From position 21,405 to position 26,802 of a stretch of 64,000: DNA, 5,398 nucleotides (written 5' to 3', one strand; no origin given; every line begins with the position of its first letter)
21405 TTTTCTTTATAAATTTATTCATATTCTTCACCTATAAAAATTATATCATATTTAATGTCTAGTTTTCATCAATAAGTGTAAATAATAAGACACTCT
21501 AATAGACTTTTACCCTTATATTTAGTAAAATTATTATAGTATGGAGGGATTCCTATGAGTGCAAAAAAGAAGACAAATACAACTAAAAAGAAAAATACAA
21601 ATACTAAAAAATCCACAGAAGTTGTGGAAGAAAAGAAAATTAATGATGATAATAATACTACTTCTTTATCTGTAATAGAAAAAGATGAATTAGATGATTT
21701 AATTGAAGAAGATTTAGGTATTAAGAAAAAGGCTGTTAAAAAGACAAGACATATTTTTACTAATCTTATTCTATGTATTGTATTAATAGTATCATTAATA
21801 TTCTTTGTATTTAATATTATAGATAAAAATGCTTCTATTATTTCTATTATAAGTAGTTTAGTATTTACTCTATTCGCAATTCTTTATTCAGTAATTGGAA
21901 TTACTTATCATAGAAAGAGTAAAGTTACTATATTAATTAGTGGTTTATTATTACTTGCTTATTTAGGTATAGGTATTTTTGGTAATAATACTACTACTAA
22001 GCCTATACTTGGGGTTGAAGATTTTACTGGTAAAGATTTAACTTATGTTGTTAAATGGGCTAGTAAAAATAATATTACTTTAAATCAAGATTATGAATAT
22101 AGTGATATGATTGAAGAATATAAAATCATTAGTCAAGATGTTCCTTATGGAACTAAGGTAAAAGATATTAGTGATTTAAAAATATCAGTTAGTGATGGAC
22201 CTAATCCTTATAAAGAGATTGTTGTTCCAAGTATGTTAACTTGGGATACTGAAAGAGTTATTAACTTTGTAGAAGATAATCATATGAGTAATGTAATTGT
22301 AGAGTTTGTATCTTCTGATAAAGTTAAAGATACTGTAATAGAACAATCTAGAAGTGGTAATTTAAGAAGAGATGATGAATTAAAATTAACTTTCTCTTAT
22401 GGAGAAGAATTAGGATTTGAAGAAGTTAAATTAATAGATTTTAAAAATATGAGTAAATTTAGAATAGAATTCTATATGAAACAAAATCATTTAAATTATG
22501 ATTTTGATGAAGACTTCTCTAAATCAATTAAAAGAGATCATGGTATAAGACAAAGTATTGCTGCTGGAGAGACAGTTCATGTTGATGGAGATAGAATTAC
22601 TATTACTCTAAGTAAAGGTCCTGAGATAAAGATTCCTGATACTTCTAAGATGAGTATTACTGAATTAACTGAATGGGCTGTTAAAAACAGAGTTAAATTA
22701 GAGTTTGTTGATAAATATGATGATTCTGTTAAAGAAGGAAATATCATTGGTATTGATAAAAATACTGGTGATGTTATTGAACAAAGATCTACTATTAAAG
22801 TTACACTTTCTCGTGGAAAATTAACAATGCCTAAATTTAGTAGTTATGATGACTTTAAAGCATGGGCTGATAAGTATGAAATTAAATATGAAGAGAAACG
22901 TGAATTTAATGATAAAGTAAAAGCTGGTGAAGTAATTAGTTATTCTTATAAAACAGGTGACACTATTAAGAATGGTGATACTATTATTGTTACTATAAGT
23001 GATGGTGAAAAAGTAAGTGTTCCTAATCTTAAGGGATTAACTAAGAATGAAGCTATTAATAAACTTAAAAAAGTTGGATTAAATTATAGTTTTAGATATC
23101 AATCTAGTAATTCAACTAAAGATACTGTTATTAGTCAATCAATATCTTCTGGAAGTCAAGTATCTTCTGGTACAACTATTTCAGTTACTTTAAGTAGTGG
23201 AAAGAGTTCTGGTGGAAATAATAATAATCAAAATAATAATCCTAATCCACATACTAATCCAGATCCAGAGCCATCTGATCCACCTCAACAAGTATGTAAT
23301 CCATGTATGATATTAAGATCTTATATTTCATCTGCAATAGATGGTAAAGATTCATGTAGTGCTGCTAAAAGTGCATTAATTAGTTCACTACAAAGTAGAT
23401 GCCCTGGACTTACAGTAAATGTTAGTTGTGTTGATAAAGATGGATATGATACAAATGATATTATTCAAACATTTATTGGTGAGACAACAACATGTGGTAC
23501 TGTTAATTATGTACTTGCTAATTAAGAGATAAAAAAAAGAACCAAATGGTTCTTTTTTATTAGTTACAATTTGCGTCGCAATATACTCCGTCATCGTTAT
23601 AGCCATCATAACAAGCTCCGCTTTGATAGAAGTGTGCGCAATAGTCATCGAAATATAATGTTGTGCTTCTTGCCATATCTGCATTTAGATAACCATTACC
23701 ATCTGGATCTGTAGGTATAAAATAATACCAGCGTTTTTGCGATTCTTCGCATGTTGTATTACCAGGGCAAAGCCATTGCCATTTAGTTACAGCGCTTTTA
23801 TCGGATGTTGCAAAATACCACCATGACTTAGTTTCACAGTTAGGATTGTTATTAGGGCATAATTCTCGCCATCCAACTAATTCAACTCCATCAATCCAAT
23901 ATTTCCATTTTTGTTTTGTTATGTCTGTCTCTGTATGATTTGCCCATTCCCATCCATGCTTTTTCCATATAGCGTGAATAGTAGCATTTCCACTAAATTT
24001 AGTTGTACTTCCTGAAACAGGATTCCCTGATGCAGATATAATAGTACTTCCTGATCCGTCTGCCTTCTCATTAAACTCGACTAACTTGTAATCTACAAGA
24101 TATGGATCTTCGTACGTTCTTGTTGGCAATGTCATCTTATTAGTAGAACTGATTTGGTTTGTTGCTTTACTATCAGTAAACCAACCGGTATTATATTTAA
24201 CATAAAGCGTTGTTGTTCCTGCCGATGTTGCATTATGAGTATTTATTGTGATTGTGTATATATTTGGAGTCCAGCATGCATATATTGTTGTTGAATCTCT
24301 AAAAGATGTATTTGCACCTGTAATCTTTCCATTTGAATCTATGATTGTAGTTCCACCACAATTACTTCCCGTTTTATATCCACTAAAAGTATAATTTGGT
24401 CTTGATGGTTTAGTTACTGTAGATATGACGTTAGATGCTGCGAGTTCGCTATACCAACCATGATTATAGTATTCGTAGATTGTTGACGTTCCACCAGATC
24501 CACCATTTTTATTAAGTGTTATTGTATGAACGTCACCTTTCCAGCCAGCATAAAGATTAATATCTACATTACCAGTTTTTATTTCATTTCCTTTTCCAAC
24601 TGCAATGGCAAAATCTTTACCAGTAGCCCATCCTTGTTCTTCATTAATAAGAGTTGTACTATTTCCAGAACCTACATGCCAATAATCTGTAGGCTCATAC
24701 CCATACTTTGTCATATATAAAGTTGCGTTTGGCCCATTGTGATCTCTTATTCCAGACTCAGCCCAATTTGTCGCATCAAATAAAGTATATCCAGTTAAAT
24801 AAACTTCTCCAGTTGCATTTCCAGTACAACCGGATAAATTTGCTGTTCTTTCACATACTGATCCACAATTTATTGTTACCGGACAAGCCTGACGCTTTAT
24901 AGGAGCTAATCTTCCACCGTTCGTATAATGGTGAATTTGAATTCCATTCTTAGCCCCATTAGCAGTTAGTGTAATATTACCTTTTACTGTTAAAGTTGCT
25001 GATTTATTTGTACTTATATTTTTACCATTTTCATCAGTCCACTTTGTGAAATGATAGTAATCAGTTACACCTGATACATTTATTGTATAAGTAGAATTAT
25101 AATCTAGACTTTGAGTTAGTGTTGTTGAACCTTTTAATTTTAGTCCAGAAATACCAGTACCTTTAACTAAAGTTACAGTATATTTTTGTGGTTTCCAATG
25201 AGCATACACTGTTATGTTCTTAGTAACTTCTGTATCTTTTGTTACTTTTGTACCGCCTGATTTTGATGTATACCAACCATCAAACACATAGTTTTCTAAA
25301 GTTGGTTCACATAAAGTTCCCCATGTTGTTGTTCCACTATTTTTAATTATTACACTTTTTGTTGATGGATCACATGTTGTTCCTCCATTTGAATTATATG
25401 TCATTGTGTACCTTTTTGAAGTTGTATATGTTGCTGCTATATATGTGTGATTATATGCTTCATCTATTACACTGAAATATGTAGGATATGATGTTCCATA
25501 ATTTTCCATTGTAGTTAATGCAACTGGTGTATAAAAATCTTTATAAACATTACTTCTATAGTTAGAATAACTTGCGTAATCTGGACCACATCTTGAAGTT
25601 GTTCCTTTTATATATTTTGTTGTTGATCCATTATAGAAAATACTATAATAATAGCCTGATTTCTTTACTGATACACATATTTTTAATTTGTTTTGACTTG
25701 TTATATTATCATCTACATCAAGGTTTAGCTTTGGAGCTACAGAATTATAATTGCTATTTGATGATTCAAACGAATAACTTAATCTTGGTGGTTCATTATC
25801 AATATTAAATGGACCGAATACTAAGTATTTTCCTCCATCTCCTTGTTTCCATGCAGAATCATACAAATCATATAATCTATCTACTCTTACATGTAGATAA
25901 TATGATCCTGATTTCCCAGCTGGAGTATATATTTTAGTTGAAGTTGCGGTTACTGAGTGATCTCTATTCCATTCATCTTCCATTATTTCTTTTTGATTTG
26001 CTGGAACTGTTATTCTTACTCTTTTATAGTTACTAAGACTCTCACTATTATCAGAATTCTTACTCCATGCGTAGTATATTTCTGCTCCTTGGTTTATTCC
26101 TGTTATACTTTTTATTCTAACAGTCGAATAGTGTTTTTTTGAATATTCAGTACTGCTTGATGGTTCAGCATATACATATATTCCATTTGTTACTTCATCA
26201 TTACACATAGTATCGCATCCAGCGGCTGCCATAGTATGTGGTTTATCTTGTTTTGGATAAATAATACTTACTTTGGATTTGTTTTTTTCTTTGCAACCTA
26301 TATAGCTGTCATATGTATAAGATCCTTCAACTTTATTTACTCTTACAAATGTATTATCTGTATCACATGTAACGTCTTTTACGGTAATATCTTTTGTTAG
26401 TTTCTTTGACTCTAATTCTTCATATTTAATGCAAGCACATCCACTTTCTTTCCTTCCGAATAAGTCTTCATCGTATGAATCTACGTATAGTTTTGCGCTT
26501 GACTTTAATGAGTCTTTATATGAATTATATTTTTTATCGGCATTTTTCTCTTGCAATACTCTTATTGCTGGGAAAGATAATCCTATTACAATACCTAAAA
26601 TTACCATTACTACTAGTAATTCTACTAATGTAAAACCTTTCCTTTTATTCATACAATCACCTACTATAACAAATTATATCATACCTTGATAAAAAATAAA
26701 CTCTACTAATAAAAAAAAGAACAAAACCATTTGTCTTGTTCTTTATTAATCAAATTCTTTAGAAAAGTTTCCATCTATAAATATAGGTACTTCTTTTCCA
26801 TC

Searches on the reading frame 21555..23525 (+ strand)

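Call 8: search_protein_families(library=pfam, proteins=[window:21555-23525:+], max_evalue=0.001)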
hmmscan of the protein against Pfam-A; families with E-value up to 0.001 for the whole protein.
window:21555-23525:+ (656 aa): 1 family
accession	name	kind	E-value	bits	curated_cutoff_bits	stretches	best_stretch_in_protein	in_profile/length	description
PF03793.24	PASTA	-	4.2e-47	158.4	23.2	4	487-547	1-63/64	PASTA domain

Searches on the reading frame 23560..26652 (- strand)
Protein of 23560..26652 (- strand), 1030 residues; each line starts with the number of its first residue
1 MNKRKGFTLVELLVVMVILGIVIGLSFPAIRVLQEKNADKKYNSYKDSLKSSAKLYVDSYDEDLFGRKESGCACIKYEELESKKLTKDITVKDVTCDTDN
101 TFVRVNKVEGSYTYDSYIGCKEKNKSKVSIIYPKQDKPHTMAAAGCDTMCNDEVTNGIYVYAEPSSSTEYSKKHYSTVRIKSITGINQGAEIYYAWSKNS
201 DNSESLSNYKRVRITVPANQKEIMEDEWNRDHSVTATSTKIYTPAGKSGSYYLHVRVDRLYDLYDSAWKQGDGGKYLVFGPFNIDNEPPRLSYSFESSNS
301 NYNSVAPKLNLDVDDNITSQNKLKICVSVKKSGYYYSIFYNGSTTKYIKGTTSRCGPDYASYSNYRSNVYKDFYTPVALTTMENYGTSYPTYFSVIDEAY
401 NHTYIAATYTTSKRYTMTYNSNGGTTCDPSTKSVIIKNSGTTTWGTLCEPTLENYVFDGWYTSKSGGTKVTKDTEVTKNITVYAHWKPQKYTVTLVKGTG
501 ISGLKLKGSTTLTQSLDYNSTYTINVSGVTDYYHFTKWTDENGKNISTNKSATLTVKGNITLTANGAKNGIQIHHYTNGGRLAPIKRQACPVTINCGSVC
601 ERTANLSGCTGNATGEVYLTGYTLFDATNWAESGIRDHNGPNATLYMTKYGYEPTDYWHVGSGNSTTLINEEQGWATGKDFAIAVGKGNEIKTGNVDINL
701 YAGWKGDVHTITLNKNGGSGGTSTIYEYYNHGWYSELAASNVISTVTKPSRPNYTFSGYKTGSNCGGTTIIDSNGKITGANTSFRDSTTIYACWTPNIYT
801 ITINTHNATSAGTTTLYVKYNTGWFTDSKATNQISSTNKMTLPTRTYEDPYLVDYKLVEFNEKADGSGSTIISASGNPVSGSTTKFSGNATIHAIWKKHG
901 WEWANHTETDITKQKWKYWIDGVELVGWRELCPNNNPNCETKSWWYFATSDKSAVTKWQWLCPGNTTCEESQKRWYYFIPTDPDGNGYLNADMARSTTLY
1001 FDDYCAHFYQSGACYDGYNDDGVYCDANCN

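Call 8: search_protein_families(library=pfam, proteins=[window:23560-26652:-], max_evalue=0.001)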
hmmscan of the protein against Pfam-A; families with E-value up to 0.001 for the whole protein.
window:23560-26652:- (1030 aa): 2 families
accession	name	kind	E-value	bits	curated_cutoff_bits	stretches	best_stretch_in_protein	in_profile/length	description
PF09479.16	Flg_new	-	6.5e-18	65.1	27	1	415-485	1-65/65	Listeria-Bacteroides repeat domain (List_Bact_rpt)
PF07963.17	N_methyl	-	1.7e-09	37.3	21.2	1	1-25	1-25/27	Prokaryotic N-terminal methylation motif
